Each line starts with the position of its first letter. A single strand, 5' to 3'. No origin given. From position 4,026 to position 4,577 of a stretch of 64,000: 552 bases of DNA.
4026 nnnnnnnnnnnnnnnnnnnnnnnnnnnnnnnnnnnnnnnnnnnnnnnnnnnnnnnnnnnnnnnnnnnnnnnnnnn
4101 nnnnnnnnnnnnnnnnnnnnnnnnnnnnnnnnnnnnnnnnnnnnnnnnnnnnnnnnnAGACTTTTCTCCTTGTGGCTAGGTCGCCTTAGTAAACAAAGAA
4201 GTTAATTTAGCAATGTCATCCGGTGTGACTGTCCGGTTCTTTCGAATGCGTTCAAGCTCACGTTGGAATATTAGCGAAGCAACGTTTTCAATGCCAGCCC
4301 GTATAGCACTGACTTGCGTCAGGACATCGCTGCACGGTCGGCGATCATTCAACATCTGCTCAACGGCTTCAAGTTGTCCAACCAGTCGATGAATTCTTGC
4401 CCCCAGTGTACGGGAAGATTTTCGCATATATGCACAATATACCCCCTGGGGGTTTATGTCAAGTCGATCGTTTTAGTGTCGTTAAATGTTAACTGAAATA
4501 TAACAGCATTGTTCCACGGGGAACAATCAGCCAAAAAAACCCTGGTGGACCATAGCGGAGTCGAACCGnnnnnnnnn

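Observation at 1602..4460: Single-cysteine CsoR-family repressor with a C5/G5 operator heads a trxA-trxB-gdhA operon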

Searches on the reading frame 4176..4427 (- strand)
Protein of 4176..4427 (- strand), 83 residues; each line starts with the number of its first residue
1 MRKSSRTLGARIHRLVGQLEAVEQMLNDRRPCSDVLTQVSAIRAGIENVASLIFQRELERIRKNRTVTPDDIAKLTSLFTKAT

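Call 4: search_protein_families(library=pfam, proteins=[window:4176-4427:-], max_evalue=0.01)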
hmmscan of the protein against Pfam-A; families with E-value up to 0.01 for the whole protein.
window:4176-4427:- (83 aa): 1 family
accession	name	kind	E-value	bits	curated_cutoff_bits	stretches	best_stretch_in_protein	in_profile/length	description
PF02583.22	Trns_repr_metal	-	1e-14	55.1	22.8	1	7-77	4-74/78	Metal-sensitive transcriptional repressor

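Call 7: search_solved_structures(query=window:4176-4427:-, max_evalue=1, show_alignments=5)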
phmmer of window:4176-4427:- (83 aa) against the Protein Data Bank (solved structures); distinct sequences matched with E-value up to 1: 11.
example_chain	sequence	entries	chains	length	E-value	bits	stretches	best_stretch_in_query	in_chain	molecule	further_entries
5fmn_A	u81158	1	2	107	2.6e-07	34.3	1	4-59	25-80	INRS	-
4m1p_A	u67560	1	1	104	8.1e-07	32.7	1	8-58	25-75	Copper-sensitive operon repressor (CsoR)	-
7mq1_A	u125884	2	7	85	1.8e-06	31.6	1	12-59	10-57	Copper-sensing transcriptional repressor csoR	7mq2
7mq3_A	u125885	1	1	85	2.3e-06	31.3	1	12-59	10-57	Copper-sensing transcriptional repressor csoR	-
6ahx_A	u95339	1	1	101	5.6e-06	30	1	10-60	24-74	Putative cytosolic protein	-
5lcy_A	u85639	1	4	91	1.6e-05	28.6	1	7-72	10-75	Frmr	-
4adz_A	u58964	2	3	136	0.0021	21.9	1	10-59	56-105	CSOR | COPPER SENSITIVE OPERON REPRESSOR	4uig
5lbm_A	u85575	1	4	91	0.0024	21.7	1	8-58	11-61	Transcriptional repressor FrmR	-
2hh7_A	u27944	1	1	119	0.009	19.9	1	10-61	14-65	Hypothetical protein CsoR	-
3aai_A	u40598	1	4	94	0.014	19.3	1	11-59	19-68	Copper homeostasis operon regulatory protein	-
3aei_A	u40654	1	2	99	0.27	15.2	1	27-76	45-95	Prefoldin beta subunit 2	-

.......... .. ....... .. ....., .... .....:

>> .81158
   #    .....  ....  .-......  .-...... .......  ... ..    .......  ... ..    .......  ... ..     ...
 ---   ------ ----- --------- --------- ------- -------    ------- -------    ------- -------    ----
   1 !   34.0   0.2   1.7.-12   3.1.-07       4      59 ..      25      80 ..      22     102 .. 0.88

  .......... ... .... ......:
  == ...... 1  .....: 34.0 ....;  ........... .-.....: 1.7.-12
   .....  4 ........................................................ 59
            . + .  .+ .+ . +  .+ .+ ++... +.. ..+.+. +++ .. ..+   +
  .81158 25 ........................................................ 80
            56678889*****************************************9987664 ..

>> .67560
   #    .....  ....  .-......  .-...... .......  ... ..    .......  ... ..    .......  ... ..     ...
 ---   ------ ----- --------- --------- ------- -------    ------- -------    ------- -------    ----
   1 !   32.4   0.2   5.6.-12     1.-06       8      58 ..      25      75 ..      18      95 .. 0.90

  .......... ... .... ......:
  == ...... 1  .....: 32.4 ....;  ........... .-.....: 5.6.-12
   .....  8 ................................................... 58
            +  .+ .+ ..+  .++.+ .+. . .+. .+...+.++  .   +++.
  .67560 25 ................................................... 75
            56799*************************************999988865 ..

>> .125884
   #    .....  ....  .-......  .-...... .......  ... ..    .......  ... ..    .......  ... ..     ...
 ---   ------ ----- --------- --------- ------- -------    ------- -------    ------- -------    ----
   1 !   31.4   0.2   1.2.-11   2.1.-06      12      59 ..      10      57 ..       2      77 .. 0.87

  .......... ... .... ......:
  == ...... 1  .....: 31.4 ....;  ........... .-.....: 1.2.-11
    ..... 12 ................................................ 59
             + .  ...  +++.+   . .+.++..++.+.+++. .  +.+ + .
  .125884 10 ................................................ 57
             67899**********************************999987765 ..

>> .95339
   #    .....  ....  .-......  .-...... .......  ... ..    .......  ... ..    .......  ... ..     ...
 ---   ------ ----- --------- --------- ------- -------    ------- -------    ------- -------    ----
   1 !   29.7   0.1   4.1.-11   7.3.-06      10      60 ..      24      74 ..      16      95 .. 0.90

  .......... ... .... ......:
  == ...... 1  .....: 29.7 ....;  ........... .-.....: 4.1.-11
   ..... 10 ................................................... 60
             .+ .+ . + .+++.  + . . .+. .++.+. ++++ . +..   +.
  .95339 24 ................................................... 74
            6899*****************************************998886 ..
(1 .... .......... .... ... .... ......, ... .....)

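Call 9: find_homologous_proteins(query=window:4176-4427:-, max_evalue=0.001)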
Query window:4176-4427:- (83 aa): 3 proteins with E <= 0.001 among 4 candidates.
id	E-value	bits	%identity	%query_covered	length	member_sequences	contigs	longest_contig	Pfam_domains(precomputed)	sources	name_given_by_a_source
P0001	2.1e-30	122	71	100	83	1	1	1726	PF02583.23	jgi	jgi:DNA-binding FrmR family transcriptional regulator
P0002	7.9e-23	98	60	100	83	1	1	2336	PF02583.23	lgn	-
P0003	3.1e-22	96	58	92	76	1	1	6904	PF02583.23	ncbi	-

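Call 10: find_related_loci(query=window:4176-4427:-, collection=genome_contigs, flank=5000)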
Query window:4176-4427:- (83 aa) in genome_contigs; peptide patterns used: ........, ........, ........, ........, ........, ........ (x = any residue, [..] = any of these).
599 stretches matched a pattern (row limit reached: there are more); 2 encode a relative of the query (tblastn E <= 1e-3); 2 distinct loci.
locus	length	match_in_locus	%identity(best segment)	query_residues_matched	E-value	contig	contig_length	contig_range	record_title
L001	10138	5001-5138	24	14-59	1e-6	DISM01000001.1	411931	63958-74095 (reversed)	MAG TPA_asm: Candidatus Omnitrophica bacterium UBA6210 UBA6210_contig_1103, whole genome shotgun sequence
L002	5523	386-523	24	14-59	1e-6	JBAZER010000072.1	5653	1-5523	MAG: Candidatus Omnitrophota bacterium isolate SO_2017_LW3_130 NODE_51852_length_5653_cov_1.081252_LW162_2017, whole gen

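Call 13: find_encoding_contigs(protein=P0003, flank=5000)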
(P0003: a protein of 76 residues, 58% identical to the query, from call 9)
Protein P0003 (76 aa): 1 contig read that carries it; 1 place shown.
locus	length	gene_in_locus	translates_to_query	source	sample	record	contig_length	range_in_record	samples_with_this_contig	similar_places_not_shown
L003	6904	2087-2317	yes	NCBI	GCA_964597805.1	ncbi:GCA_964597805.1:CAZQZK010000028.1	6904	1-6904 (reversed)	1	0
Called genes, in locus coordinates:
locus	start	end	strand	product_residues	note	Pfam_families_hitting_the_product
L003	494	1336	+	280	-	-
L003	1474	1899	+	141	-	-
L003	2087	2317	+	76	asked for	PF02583:Trns_repr_metal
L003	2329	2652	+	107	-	PF00085:Thioredoxin, PF13905:Thioredoxin_8 (weak), PF13192:Thioredoxin_3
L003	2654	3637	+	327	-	PF00890:FAD_binding_2, PF01266:DAO (weak), PF01946:Thi4 (weak), PF07992:Pyr_redox_2, PF12831:FAD_oxidored (weak), PF13450:NAD_binding_8 (weak), PF13738:Pyr_redox_3, PF00070:Pyr_redox, +6 more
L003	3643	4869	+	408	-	PF02812:ELFV_dehydrog_N, PF00208:ELFV_dehydrog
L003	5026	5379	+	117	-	-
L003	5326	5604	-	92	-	-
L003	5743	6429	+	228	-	PF01351:RNase_HII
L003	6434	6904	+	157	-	?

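Call 14: find_encoding_contigs(protein=P0002, flank=5000)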
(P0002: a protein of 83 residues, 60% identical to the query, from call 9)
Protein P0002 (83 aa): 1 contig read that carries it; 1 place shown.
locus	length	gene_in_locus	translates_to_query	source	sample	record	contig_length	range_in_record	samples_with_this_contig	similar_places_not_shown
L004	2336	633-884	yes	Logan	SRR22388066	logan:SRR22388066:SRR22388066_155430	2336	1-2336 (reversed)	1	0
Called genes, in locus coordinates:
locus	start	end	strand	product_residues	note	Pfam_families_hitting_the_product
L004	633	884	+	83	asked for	PF02583:Trns_repr_metal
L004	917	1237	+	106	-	PF00085:Thioredoxin, PF00578:AhpC-TSA (weak), PF08534:Redoxin (weak), PF13728:TraF (weak), PF13899:Thioredoxin_7 (weak), PF13098:Thioredoxin_2 (weak), PF13192:Thioredoxin_3 (weak), PF13905:Thioredoxin_8 (weak)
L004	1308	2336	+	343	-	?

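Call 15: find_encoding_contigs(protein=P0001, flank=5000)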
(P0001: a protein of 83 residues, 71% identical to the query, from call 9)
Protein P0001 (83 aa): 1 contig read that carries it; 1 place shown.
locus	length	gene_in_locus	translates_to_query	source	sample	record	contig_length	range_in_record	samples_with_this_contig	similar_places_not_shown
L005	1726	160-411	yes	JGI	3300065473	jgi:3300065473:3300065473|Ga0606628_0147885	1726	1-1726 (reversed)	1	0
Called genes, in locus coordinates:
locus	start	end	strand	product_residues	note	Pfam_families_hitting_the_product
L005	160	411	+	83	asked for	PF02583:Trns_repr_metal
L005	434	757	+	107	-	PF00085:Thioredoxin, PF08534:Redoxin (faint), PF13905:Thioredoxin_8 (faint)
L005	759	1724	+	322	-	?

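Call 23: search_protein_representatives(protein=window:4176-4427:-)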
Query: 83 residues. Proteins with E-value up to 0.001 (for the whole library): 465; up to 1e-10: 3; up to 1e-30: 0. The best 150 are listed.
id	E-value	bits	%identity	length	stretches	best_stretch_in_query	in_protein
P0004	1.2e-13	67.0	48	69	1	16-79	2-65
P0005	1.3e-13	66.9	40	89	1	2-81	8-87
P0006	2.8e-13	65.8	52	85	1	2-61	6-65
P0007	2.0e-10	56.8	32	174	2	6-60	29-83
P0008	3.9e-09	52.7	29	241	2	7-61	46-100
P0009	1.3e-08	51.1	43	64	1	21-83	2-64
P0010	1.1e-07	48.1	28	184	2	7-56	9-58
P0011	1.3e-07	47.9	36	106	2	8-48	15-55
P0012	1.5e-07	47.7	28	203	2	5-65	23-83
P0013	4.5e-07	46.2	42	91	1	9-63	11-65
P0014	5.5e-07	45.9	32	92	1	9-75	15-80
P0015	7.3e-07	45.5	34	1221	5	9-49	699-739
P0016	7.5e-07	45.5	27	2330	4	9-54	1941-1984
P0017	7.6e-07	45.5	40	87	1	3-62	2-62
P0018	8.5e-07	45.3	33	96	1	6-72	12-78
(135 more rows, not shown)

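Call 33: find_homologous_proteins(query=A2, max_evalue=0.00001)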
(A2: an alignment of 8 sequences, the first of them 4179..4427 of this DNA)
Query A2 (8 sequences) (83 aa, profile of the alignment): 177 proteins with E <= 0.00001 among 1054 candidates; the best 120 are listed.
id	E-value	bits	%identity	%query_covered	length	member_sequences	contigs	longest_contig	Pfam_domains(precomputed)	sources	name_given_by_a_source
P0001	4.6e-37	144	71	100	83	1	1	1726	PF02583.23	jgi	jgi:DNA-binding FrmR family transcriptional regulator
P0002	8.5e-36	140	60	100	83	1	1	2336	PF02583.23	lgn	-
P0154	1.4e-35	139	75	100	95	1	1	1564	PF02583.23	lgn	-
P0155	1.5e-34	136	60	100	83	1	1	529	PF02583.23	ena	-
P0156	2.3e-34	135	59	100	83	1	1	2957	PF02583.23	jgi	jgi:DNA-binding FrmR family transcriptional regulator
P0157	2.6e-34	135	63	100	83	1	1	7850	PF02583.23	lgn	-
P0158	1.0e-33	133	54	100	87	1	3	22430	PF02583.23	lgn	-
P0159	1.1e-33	133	54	100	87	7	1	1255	PF02583.23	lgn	-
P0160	1.4e-33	133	54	100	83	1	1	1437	PF02583.23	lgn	-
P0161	2.9e-33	132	53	100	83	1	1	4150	PF02583.23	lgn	-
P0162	3.0e-33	132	60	98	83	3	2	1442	PF02583.23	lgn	-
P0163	5.9e-33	131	52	100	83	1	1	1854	PF02583.23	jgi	jgi:DNA-binding FrmR family transcriptional regulator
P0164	5.9e-33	131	53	100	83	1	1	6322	PF02583.23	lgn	-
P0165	7.9e-33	130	52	100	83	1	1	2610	PF02583.23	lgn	-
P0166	8.0e-33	130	52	100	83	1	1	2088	PF02583.23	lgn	-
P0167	9.6e-33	130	54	100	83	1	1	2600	PF02583.23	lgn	-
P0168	9.7e-33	130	52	100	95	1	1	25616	PF02583.23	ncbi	-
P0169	9.9e-33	130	55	100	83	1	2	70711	PF02583.23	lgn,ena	-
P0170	1.3e-32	130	52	100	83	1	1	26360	PF02583.23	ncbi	-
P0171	1.3e-32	129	57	100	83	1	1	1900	PF02583.23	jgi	jgi:DNA-binding FrmR family transcriptional regulator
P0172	1.8e-32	129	60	100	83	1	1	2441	PF02583.23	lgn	-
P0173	2.0e-32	129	52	100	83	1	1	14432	PF02583.23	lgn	-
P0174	2.5e-32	129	51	100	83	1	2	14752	PF02583.23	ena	-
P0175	2.5e-32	129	54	100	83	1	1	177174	PF02583.23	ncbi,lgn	-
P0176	2.9e-32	128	52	100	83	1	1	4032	PF02583.23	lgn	-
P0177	2.9e-32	128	59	100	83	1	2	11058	PF02583.23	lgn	-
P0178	3.2e-32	128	52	100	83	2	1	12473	PF02583.23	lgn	-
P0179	3.8e-32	128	49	98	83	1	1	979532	PF02583.23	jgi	-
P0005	4.2e-32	128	40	99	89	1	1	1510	PF02583.23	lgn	-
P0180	5.4e-32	128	53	100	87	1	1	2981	PF02583.23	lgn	-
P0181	5.9e-32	127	51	100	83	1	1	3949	PF02583.23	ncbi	-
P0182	8.6e-32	127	53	98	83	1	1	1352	PF02583.23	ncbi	-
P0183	9.0e-32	127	53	100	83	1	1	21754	PF02583.23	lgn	-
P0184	1.0e-31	127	59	92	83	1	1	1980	PF02583.23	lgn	-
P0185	1.2e-31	126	51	100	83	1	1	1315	PF02583.23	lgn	-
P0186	1.7e-31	126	54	100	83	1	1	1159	PF02583.23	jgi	-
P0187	2.7e-31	125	52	99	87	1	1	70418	PF02583.23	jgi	-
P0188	2.8e-31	125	51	98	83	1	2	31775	PF02583.23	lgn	-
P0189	3.2e-31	125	51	100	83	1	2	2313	PF02583.23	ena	-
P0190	3.7e-31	125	53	96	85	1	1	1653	PF02583.23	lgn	-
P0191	3.9e-31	125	52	98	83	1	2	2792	PF02583.23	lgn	-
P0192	4.3e-31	125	48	99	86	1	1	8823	PF02583.23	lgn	-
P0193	4.4e-31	125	54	100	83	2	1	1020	PF02583.23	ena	-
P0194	5.0e-31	124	51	100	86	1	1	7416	PF02583.23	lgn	-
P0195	5.9e-31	124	44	99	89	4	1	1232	PF02583.23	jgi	jgi:DNA-binding FrmR family transcriptional regulator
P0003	6.0e-31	124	58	92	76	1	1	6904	PF02583.23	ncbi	-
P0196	8.2e-31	124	48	99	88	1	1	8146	PF02583.23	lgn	-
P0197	9.5e-31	124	51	100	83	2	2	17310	PF02583.23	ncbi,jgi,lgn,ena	-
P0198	1.4e-30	123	48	100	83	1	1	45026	PF02583.23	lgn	-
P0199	1.7e-30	123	45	94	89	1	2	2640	PF02583.23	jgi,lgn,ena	-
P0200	2.0e-30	122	41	99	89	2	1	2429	PF02583.23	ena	-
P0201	2.2e-30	122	50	99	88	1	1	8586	PF02583.23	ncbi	-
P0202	2.3e-30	122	51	98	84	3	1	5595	PF02583.23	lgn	-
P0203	5.6e-30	121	52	100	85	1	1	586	PF02583.23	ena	-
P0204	5.7e-30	121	46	99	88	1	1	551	PF02583.23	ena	-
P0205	9.8e-30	120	49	99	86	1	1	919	PF02583.23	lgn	-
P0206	1.3e-29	120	54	100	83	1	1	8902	PF02583.23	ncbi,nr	ncbi:MAG: metal-sensitive transcriptional regulator [Candidatus Kerfeldbacteria bacterium]|nr:metal-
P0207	2.4e-29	119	55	100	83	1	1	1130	PF02583.23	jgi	jgi:DNA-binding FrmR family transcriptional regulator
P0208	3.9e-29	118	45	99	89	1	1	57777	PF02583.23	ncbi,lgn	-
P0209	4.3e-29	118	46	99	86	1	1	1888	PF02583.23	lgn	-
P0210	4.3e-29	118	49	99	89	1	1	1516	PF02583.23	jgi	-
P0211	4.4e-29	118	49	99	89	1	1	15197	PF02583.23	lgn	-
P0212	5.5e-29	118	54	100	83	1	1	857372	PF02583.23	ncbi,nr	ncbi:MAG: metal-sensitive transcriptional regulator [Candidatus Kerfeldbacteria bacterium]|nr:metal-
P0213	5.8e-29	118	47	95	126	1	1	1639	PF02583.23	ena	-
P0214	7.5e-29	117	49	95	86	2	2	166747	PF02583.23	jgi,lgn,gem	-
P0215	8.2e-29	117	57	98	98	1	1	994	PF02583.23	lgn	-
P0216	1.1e-28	117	48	99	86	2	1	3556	PF02583.23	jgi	jgi:DNA-binding FrmR family transcriptional regulator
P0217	2.1e-28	116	43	100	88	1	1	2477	PF02583.23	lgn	-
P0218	2.3e-28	116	48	99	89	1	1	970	PF02583.23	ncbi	-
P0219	2.8e-28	116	44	99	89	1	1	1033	PF02583.23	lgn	-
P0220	3.1e-28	115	43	90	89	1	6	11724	PF02583.23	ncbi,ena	-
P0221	3.6e-28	115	49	99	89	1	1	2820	PF02583.23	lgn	-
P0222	3.9e-28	115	55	94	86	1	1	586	PF02583.23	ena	-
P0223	4.7e-28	115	41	99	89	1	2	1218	PF02583.23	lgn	-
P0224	9.3e-28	114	41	99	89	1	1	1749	PF02583.23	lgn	-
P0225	2.2e-27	113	56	98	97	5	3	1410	PF02583.23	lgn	-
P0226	3.7e-27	112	47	94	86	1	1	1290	PF02583.23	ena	-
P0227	4.7e-27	112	41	99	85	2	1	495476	PF02583.23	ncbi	ncbi:MAG: metal-sensing transcriptional repressor [Candidatus Kerfeldbacteria bacterium]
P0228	5.9e-27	111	46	99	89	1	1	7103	PF02583.23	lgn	-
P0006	6.0e-27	111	46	93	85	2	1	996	PF02583.23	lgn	-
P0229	1.1e-26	111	52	98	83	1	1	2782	PF02583.23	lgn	-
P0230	3.0e-26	109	51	98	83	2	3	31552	PF02583.23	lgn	-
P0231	6.1e-26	108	45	94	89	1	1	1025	PF02583.23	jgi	jgi:DNA-binding FrmR family transcriptional regulator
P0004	9.6e-26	107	48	77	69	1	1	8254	PF02583.23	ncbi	-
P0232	1.9e-25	107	49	100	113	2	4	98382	PF02583.23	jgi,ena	-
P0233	2.8e-25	106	48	93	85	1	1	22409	PF02583.23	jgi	jgi:DNA-binding FrmR family transcriptional regulator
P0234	9.8e-23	98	49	71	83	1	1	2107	PF02583.23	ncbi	-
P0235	1.6e-22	97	40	96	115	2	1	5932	PF02583.23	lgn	-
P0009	9.4e-22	95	43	76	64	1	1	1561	PF02583.23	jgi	jgi:DNA-binding FrmR family transcriptional regulator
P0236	4.4e-12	64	33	69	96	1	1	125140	PF02583.23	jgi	jgi:CsoR family transcriptional regulator, copper-sensing transcriptional repressor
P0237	4.9e-11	60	35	82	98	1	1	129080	PF02583.23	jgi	-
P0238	1.4e-10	59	39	71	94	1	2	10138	PF02583.23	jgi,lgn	jgi:CsoR family transcriptional regulator, copper-sensing transcriptional repressor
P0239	2.8e-10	58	39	67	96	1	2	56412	PF02583.23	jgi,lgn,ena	-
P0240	3.0e-10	58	41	67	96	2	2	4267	PF02583.23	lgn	-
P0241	3.1e-10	58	39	67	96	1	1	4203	PF02583.23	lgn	-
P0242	3.2e-10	58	40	63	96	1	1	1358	PF02583.23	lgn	-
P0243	3.4e-10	58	39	67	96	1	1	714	PF02583.23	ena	-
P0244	3.8e-10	58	35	59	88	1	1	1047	PF02583.23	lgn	-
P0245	4.4e-10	57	41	71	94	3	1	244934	PF02583.23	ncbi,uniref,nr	ncbi:hypothetical protein GMLC_39270 [Geomonas limicola]|uniref:Transcriptional regulator n=1 Tax=Ge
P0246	4.5e-10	57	36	60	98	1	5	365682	PF02583.23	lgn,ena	-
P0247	5.5e-10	57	39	71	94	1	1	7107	PF02583.23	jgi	-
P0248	5.7e-10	57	41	71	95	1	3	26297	PF02583.23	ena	-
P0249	1.0e-9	56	38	67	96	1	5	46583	PF02583.23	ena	-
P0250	1.1e-9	56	38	67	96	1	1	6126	PF02583.23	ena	-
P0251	1.2e-9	56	31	90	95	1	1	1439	PF02583.23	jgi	jgi:DNA-binding FrmR family transcriptional regulator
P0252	1.3e-9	56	39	67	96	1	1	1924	PF02583.23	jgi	jgi:CsoR family transcriptional regulator, copper-sensing transcriptional repressor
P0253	1.6e-9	55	39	67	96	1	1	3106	PF02583.23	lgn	-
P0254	1.7e-9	55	36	71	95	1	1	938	PF02583.23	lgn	-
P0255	1.8e-9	55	39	71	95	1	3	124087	PF02583.23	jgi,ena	jgi:DNA-binding FrmR family transcriptional regulator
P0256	2.0e-9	55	37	71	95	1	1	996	PF02583.23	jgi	jgi:CsoR family transcriptional regulator, copper-sensing transcriptional repressor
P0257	2.4e-9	55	35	65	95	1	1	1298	PF02583.23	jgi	jgi:DNA-binding FrmR family transcriptional regulator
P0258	2.4e-9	55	39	67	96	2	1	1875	PF02583.23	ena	-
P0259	2.9e-9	55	39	67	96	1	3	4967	PF02583.23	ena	-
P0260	2.9e-9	55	38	67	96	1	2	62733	PF02583.23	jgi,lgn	jgi:DNA-binding FrmR family transcriptional regulator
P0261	3.0e-9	55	38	67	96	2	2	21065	PF02583.23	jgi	jgi:CsoR family transcriptional regulator, copper-sensing transcriptional repressor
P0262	3.2e-9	55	30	65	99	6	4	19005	PF02583.23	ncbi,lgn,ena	-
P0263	4.4e-9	54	36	67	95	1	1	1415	PF02583.23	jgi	jgi:DNA-binding FrmR family transcriptional regulator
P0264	4.6e-9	54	37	61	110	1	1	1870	PF02583.23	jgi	jgi:DNA-binding FrmR family transcriptional regulator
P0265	4.6e-9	54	44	60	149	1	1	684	PF02583.23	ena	-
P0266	4.8e-9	54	37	61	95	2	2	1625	PF02583.23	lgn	-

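Call 36: find_related_loci(query=A3, collection=metagenome_contigs, flank=4000)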
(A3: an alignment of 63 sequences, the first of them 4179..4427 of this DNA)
Query A3 (83 aa) in metagenome_contigs; peptide patterns used: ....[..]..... (x = any residue, [..] = any of these).
38 stretches matched a pattern; 11 encode a relative of the query (tblastn E <= 1e-3); 11 distinct loci.
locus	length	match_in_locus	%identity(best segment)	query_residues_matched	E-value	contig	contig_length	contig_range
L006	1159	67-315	54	1-83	9e-30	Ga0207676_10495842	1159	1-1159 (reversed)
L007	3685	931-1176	57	1-82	4e-29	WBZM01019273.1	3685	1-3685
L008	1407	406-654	53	1-83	3e-28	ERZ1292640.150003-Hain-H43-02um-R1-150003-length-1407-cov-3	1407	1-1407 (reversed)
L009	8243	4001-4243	52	2-82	7e-28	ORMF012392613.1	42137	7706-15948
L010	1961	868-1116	51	1-83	2e-27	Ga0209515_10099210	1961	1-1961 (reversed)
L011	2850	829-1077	51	1-83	2e-27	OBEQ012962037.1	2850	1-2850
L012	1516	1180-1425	49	2-83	1e-24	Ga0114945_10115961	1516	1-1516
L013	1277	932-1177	49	2-83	8e-25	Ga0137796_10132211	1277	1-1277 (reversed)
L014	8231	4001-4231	51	1-81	5e-24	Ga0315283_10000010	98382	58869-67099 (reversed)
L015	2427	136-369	45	2-79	1e-21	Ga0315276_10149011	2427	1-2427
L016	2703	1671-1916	41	2-83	3e-21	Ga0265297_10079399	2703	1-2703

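Call 37: find_encoding_contigs(protein=P0212, flank=5000, max_places=1)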
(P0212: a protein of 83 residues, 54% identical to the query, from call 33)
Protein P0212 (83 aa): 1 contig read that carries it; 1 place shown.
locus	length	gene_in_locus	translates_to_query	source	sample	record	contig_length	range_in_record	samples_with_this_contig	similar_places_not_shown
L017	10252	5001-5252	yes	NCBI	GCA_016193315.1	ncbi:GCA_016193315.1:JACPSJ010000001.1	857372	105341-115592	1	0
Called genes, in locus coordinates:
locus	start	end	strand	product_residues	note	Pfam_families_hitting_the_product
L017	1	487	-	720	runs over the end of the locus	-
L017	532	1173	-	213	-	PF13483:Lactamase_B_3, PF12706:Lactamase_B_2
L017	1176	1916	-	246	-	PF00781:DAGK_cat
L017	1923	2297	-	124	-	PF04519:Bactofilin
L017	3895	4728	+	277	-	PF02129:Peptidase_S15, PF12146:Hydrolase_4, PF20408:Abhydrolase_11 (faint), PF00561:Abhydrolase_1, PF12697:Abhydrolase_6 (weak), PF00326:Peptidase_S9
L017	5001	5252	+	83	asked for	PF02583:Trns_repr_metal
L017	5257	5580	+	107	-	PF00085:Thioredoxin, PF13098:Thioredoxin_2 (faint)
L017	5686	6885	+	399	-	PF02812:ELFV_dehydrog_N, PF00208:ELFV_dehydrog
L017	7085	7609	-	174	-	-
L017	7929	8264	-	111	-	-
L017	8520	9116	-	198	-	PF00226:DnaJ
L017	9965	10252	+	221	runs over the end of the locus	PF01351:RNase_HII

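Call 38: find_encoding_contigs(protein=P0227, flank=5000, max_places=1)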
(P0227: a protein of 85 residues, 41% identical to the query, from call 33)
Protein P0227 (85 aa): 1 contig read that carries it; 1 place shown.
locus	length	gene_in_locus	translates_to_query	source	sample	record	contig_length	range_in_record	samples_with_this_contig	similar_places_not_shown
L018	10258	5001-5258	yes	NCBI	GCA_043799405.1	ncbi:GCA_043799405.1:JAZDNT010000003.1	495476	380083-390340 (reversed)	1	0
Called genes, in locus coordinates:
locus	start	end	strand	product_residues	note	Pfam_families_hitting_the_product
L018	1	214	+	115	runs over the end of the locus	PF01035:DNA_binding_1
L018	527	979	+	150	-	PF01797:Y1_Tnp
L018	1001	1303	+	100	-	-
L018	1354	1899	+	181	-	PF00300:His_Phos_1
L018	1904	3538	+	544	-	PF09594:GT87 (faint), PF13231:PMT_2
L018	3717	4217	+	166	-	-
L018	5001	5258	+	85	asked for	PF02583:Trns_repr_metal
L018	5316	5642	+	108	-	PF00085:Thioredoxin, PF00578:AhpC-TSA (weak), PF08534:Redoxin (weak), PF13098:Thioredoxin_2 (weak), PF13728:TraF (weak), PF13192:Thioredoxin_3 (weak), PF13905:Thioredoxin_8 (faint)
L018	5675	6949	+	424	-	PF02812:ELFV_dehydrog_N, PF00208:ELFV_dehydrog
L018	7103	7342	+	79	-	PF13380:CoA_binding_2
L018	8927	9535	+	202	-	PF01351:RNase_HII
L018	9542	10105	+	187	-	PF08241:Methyltransf_11 (weak)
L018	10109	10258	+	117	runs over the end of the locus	PF02021:UPF0102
